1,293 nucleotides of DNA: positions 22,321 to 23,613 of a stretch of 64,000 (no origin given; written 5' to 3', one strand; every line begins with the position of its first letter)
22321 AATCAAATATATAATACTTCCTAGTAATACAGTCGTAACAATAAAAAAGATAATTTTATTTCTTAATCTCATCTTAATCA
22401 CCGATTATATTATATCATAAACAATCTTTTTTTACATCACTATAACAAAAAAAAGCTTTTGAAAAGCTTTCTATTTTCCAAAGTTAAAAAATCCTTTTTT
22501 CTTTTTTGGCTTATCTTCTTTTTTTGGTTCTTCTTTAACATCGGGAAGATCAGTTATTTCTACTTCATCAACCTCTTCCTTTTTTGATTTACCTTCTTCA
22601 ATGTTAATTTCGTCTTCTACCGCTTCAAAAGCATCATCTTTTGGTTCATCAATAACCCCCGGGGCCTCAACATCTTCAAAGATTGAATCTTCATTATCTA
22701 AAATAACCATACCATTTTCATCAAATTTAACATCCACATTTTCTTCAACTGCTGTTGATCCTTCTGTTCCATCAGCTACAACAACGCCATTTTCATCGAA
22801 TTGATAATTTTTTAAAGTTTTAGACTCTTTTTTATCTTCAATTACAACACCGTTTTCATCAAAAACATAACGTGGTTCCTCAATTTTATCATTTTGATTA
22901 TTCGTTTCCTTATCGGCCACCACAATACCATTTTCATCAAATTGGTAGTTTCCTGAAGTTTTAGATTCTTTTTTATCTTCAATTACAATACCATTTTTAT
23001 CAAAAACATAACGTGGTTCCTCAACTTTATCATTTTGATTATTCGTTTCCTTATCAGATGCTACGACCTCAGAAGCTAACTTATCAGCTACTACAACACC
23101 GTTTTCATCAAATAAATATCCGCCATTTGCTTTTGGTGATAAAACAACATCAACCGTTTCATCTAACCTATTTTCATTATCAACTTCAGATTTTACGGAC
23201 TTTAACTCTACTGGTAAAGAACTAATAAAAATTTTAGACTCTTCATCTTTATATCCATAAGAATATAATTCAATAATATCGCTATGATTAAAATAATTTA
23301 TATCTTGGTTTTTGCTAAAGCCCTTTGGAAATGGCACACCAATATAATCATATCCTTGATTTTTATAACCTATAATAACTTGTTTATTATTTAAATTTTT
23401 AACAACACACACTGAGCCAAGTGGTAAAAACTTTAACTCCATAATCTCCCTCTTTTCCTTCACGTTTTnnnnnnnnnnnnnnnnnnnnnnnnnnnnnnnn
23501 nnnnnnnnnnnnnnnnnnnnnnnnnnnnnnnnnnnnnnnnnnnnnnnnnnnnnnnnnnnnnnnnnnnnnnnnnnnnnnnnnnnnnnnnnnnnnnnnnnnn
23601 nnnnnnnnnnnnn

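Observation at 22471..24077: Two DUF4176 paralogs carrying tandem FDENGVV repeat modules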

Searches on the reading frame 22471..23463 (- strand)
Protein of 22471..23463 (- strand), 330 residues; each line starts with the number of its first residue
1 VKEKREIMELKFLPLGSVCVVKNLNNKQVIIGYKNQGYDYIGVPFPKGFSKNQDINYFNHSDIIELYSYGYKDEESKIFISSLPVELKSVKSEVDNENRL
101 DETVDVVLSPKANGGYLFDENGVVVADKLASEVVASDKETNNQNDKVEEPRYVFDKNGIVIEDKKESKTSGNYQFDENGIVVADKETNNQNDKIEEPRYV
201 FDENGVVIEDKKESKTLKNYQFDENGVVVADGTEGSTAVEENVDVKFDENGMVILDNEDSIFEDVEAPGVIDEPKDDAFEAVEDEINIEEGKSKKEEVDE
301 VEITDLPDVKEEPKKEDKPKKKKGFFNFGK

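Call 4: search_protein_families(library=pfam, proteins=[window:22471-23463:-], max_evalue=0.01)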
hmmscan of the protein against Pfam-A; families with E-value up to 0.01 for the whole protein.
window:22471-23463:- (330 aa): 3 families
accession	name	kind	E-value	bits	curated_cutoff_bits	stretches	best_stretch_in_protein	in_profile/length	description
PF13780.11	DUF4176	-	2.5e-16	59.9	25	1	12-77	1-72/74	Domain of unknown function (DUF4176)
PF20448.3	DUF6705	-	0.0028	17.9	24.4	0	113-144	73-106/188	Family of unknown function (DUF6705)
PF22400.1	DUF6980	-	0.0039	17.8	27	0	220-240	33-53/99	Domain of unknown function (DUF6980)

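Call 6: search_protein_families(library=ncbifam, proteins=[window:22471-23463:-], max_evalue=0.01)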
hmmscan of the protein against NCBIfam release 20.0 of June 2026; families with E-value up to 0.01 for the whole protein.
window:22471-23463:- (330 aa): 0 families

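Call 14: find_homologous_proteins(query=window:22471-23463:-, max_evalue=0.001)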
Query window:22471-23463:- (330 aa): 302 proteins with E <= 0.001 among 8000 candidates; the best 120 are listed.
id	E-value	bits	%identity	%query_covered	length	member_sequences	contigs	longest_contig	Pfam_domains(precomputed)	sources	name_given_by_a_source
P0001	8.1e-193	658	94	98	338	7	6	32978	PF13780.12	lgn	-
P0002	8.2e-162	556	76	98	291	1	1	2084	PF13780.12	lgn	-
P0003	5.2e-137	475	100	68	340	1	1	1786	PF13780.12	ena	-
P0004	2.9e-108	380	50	81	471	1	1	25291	PF25023.2,PF13780.12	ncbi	-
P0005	2.9e-81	291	47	98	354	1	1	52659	PF13780.12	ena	-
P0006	1.7e-71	259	47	98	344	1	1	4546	PF13780.12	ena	-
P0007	1.7e-55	207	35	98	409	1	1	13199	PF13780.12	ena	-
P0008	2.3e-51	193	38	98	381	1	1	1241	PF13780.12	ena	-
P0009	4.0e-48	183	34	87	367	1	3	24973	PF13780.12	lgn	-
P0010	1.9e-47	180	35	98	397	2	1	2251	PF13780.12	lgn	-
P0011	9.4e-47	178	39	98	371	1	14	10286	PF13780.12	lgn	-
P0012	2.6e-44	170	36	76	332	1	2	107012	PF13780.12,PF07661.20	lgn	-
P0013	1.5e-40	158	37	98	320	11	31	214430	PF13780.12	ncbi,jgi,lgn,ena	-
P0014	1.1e-39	155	35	76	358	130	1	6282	PF25023.2,PF13780.12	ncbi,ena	-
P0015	1.2e-38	151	33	75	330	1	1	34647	PF25023.2,PF13780.12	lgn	-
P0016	1.3e-38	151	33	75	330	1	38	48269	PF25023.2,PF13780.12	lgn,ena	-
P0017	1.3e-38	151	33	75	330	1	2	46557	PF25023.2,PF13780.12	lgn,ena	-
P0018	1.4e-38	151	33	76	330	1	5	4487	PF25023.2,PF13780.12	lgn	-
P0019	3.2e-38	150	40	71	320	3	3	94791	PF13780.12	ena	-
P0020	3.6e-38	150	35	85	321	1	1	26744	PF13780.12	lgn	-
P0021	4.5e-38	150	35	98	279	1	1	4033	PF13780.12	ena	-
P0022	7.3e-38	149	32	75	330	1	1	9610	PF25023.2,PF13780.12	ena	-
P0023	1.5e-37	148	36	98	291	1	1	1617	PF13780.12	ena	-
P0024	1.6e-37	148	36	75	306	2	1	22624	PF13780.12,PF07661.20,PF25704.2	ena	-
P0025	4.0e-37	146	33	75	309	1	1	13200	PF13780.12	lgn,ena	-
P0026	7.8e-37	145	36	98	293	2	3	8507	PF13780.12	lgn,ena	-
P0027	1.4e-36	145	41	75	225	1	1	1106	PF13780.12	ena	-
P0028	1.6e-36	144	38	78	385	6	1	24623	PF13780.12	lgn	-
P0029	2.9e-36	144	33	76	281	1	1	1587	PF13780.12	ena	-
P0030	3.2e-36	143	43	68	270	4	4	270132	PF22400.2,PF13780.12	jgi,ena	-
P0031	3.6e-36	143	31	80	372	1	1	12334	PF22400.2,PF13780.12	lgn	-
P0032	4.0e-36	143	30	74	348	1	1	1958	PF25023.2,PF13780.12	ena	-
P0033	6.1e-36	142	34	76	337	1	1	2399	PF25023.2,PF27183.1,PF13780.12,PF07661.20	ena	-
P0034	2.5e-34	137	40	76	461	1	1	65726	PF13780.12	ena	-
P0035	4.0e-34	137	33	75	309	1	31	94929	PF13780.12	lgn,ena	-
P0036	4.7e-34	136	33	75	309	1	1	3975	PF13780.12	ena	-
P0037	5.6e-34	136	33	75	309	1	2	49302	PF13780.12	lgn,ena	-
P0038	7.8e-34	136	31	74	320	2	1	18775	PF13780.12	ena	-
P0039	8.6e-34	135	34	98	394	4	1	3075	PF13780.12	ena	-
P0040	5.8e-33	133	33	75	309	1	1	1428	PF13780.12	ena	-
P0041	8.9e-33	132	39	75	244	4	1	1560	PF13780.12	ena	-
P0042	9.7e-33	132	33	75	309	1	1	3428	PF13780.12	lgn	-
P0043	6.3e-32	129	31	98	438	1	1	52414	PF13780.12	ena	-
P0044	6.4e-32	129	31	98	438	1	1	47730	PF13780.12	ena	-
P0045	7.1e-32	129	32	98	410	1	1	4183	PF13780.12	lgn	-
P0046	1.8e-31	128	30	98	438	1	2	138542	PF13780.12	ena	-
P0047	2.0e-31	128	30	74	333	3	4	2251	PF25023.2,PF13780.12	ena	-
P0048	2.2e-31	128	37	68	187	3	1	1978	PF13780.12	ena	-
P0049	2.6e-31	127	30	98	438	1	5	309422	PF13780.12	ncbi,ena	-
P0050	4.2e-31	127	32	81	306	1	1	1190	PF13780.12,PF07661.20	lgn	-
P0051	5.3e-31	126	30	98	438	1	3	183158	PF13780.12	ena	-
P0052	6.6e-31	126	36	98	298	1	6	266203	PF13780.12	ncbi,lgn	-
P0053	8.4e-31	126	30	98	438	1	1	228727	PF13780.12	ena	-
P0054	1.3e-30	125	34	75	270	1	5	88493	PF22400.2,PF13780.12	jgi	-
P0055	1.0e-29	122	43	54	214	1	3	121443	PF13780.12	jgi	-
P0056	1.6e-29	121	43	54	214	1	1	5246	PF13780.12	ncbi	-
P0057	3.2e-29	120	33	75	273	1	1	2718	PF13780.12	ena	-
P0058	1.6e-28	118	31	80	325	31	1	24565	PF22400.2,PF13780.12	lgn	-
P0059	2.4e-28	118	36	75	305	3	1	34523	PF25023.2,PF13780.12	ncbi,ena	-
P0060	5.1e-28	116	35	67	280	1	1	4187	PF13780.12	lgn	-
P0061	2.9e-27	114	32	76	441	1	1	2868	PF13780.12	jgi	jgi:hypothetical protein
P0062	4.1e-27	114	35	75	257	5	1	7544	PF22400.2,PF13780.12,PF25704.2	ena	-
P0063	8.2e-27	113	33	75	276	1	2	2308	PF06788.20,PF13780.12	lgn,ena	-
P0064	2.9e-26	111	35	75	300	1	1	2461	PF13780.12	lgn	-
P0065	3.0e-26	111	37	74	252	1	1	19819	PF10385.15,PF24040.2,PF11503.14,PF13780.12,PF07661.20,PF25533.2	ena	-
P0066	3.7e-26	110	36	74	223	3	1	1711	PF13780.12,PF07661.20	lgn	-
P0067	7.4e-26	109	34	75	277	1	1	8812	PF13780.12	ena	-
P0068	9.2e-26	109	35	75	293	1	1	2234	PF22400.2,PF13780.12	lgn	-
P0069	2.0e-25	108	40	67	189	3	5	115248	PF13780.12,PF07661.20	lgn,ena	-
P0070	2.2e-25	108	32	75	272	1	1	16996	PF13780.12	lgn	-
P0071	3.8e-25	107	38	74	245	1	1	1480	PF13780.12,PF07661.20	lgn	-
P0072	4.3e-25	107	33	75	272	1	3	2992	PF13780.12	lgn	-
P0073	4.7e-25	107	36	69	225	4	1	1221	PF13780.12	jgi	-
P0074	5.8e-25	106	35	80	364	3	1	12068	PF25023.2,PF13780.12,PF07661.20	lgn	-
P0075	1.5e-24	105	35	80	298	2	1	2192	PF22400.2,PF13780.12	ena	-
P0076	1.7e-24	105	31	84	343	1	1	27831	PF24814.2,PF13780.12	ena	-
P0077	2.1e-24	105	32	75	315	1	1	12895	PF13780.12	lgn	-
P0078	4.4e-24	104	31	75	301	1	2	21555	PF22400.2,PF13780.12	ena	-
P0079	5.9e-24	103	32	79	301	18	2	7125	PF22400.2,PF13780.12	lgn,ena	-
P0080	9.4e-24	102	35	76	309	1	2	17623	PF25023.2,PF13780.12,PF07661.20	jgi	-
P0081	9.8e-24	102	34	79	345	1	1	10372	PF22400.2,PF13780.12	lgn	-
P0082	1.1e-23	102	32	86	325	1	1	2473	PF13780.12,PF07661.20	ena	-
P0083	2.4e-23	101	33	79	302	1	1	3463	PF22400.2,PF13780.12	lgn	-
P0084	2.7e-23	101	34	75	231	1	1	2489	PF13780.12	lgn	-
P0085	4.1e-23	100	34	75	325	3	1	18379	PF25023.2,PF13780.12,PF07661.20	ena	-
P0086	4.6e-23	100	35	75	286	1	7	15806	PF13780.12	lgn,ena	-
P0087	4.9e-23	100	33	83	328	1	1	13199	PF25023.2,PF13780.12,PF07661.20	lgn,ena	-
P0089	9.4e-23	99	36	76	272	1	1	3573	PF13780.12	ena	-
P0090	3.1e-22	97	33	79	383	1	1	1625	PF13780.12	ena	-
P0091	3.5e-22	97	31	75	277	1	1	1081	PF13780.12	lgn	-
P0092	4.7e-22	97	28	76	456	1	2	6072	PF13780.12,PF07661.20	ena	-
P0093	1.0e-21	96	32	79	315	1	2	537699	PF22400.2,PF13780.12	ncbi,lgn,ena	-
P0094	1.4e-21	95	35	81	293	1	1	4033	PF13780.12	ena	-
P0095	1.5e-21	95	36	68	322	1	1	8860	PF13780.12,PF07661.20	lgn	-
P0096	1.6e-21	95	34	76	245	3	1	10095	PF13780.12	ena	-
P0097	2.4e-21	95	34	75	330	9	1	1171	PF13780.12,PF07661.20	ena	-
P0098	2.5e-21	94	32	75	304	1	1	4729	PF19653.5,PF13780.12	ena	-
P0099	2.9e-21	94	32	75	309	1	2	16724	PF22400.2,PF13780.12,PF07661.20,PF25704.2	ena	-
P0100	3.3e-21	94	34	78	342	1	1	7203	PF13780.12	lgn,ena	-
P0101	4.1e-21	94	33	75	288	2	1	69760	PF13780.12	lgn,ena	-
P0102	5.0e-21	93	32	80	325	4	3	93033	PF22692.2,PF13780.12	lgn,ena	-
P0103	5.1e-21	93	34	68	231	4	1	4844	PF13780.12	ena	-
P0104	5.3e-21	93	30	71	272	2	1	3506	PF13780.12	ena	-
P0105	7.1e-21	93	35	75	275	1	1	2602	PF13780.12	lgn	-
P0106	8.8e-21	93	33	79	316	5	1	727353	PF22692.2,PF13780.12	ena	-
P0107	1.0e-20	92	30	75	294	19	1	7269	PF13780.12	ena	-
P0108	1.5e-20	92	32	93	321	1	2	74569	PF13780.12,PF07661.20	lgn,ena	-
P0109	1.6e-20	92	34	75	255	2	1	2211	PF13780.12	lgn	-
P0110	1.8e-20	92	34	75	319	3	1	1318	PF13780.12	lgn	-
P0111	1.9e-20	92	32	75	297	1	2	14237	PF13780.12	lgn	-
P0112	2.2e-20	91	33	75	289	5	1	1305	PF13780.12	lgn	-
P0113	3.1e-20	91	37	68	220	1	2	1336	PF13780.12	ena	-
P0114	4.1e-20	90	32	75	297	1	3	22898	PF13780.12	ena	-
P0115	4.3e-20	90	36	68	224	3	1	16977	PF13780.12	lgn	-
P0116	4.5e-20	90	33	76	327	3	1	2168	PF24814.2,PF13780.12,PF07661.20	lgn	-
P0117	4.7e-20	90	35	75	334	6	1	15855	PF13780.12,PF07661.20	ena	-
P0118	9.8e-20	89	32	79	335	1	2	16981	PF13780.12,PF07661.20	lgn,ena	-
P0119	9.9e-20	89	29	79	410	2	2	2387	PF13780.12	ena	-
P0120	1.0e-19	89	31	75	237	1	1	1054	PF22400.2,PF13780.12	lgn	-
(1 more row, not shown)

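Call 23: find_related_loci(query=A1, collection=genome_contigs, flank=10000)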
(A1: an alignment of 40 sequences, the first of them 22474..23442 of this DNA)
Query A1 (323 aa) in genome_contigs; peptide patterns used: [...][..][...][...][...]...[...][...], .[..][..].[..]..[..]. (x = any residue, [..] = any of these).
203 stretches matched a pattern; 48 encode a relative of the query (tblastn E <= 1e-3); 48 distinct loci.
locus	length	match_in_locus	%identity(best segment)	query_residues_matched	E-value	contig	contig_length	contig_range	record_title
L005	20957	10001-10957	37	1-323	1e-49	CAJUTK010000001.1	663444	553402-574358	MAG TPA_asm: uncultured Bacilli bacterium isolate MGBC165900 genome assembly, contig: MGBC165900.1, whole genome shotgun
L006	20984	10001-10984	39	1-258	1e-46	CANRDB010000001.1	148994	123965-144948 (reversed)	MAG: uncultured Bacilli bacterium isolate Lapin-026__bin71 genome assembly, contig: Lapin-026__NODE_76_length_148994_cov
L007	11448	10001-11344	36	1-250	8e-43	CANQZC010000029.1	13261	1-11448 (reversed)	MAG: uncultured Bacilli bacterium isolate Lapin-018__bin68 genome assembly, contig: Lapin-018__NODE_4387_length_13261_co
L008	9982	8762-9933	44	1-254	1e-41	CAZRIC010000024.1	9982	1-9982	MAG TPA_asm: uncultured Muribaculaceae bacterium isolate SRP287540_co1_70 genome assembly, contig: NODE_7472_length_9982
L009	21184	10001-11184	36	1-323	3e-41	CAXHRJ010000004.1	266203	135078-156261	MAG: uncultured Bacilli bacterium isolate ena-SAMPLE-TAB-22-03-2024-10:43:23:847-115527 genome assembly, contig: NODE_23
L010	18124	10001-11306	35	1-251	1e-39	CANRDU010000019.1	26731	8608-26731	MAG: uncultured Bacilli bacterium isolate Lapin-026__bin120 genome assembly, contig: Lapin-026__NODE_1987_length_26731_c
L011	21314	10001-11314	30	1-323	5e-36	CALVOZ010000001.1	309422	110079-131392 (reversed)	MAG: uncultured Bacilli bacterium isolate BRZ_CP__bin63 genome assembly, contig: BRZ_CP__NODE_20_length_309422_cov_34.08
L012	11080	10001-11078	39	1-254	1e-31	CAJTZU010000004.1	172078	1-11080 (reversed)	MAG TPA_asm: uncultured Bacilli bacterium isolate MGBC118066 genome assembly, contig: MGBC118066.4, whole genome shotgun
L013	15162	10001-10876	31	1-247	2e-28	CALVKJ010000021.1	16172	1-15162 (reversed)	MAG: uncultured Bacilli bacterium isolate BRZ_EV__bin81 genome assembly, contig: BRZ_EV__NODE_4205_length_16172_cov_5.20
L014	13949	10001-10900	33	1-260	3e-28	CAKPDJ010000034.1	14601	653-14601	MAG: uncultured Bacilli bacterium isolate REFINED_METABAT215_TOP10_CONTIGS_1500_ASSEMBLY_K77_MERGED__Hadza_PheChl_Fiber-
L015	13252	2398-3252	32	1-247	3e-27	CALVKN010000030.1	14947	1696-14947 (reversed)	MAG: uncultured Bacilli bacterium isolate BRZ_NK__bin60 genome assembly, contig: BRZ_NK__NODE_2549_length_14947_cov_13.2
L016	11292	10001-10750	34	1-227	8e-27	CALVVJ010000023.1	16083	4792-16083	MAG: uncultured Bacilli bacterium isolate BRZ_EQ__bin134 genome assembly, contig: BRZ_EQ__NODE_5508_length_16083_cov_4.5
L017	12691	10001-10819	32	1-261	9e-25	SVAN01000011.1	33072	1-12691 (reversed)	MAG: Bacillota bacterium isolate SIG203 NODE_27945_length_33072_cov_3.950736, whole genome shotgun sequence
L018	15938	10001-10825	32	1-247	4e-24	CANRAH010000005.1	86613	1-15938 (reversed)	MAG: uncultured Bacilli bacterium isolate Lapin-016__bin50 genome assembly, contig: Lapin-016__NODE_214_length_86613_cov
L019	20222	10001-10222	45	1-75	1e-18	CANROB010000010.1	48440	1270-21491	MAG: uncultured Bacilli bacterium isolate Lapin-020__bin65 genome assembly, contig: Lapin-020__NODE_725_length_48440_cov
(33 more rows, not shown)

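Call 27: predict_structure(alignment_id=A1)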
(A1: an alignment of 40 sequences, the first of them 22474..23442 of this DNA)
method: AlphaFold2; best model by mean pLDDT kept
length: 323 residues; sequences in the alignment: 40
mean_pLDDT: 58.3   pTM: 0.27
mean pLDDT of the five models: 58.3, 55.5, 54.0, 51.2, 50.1
residues with pLDDT >= 90: 27; 70-90: 77; 50-70: 72; < 50: 147
segments of 3 or more residues with pLDDT < 50: 79-106, 123-144, 155-163, 180-188, 206-210, 228-235, 255-311, 320-323
pLDDT, mean of each block of 10 residues (from residue 1): 79 89 84 90 79 91 76 61 36 35 47 69 39 34 51 48 62 68 45 76 53 73 56 56 70 47 40 42 39 40 43 50 43
secondary structure, 60 per line:
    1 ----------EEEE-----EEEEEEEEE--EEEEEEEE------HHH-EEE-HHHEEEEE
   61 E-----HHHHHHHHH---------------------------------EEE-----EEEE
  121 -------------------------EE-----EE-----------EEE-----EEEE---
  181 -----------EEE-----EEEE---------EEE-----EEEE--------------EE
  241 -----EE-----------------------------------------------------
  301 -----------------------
elements in order: E11-14 E20-28 E31-38 E49-51 E56-61 H67-75 E109-111 E117-120 E166-168 E174-177 E192-194 E200-203 E213-215 E221-224
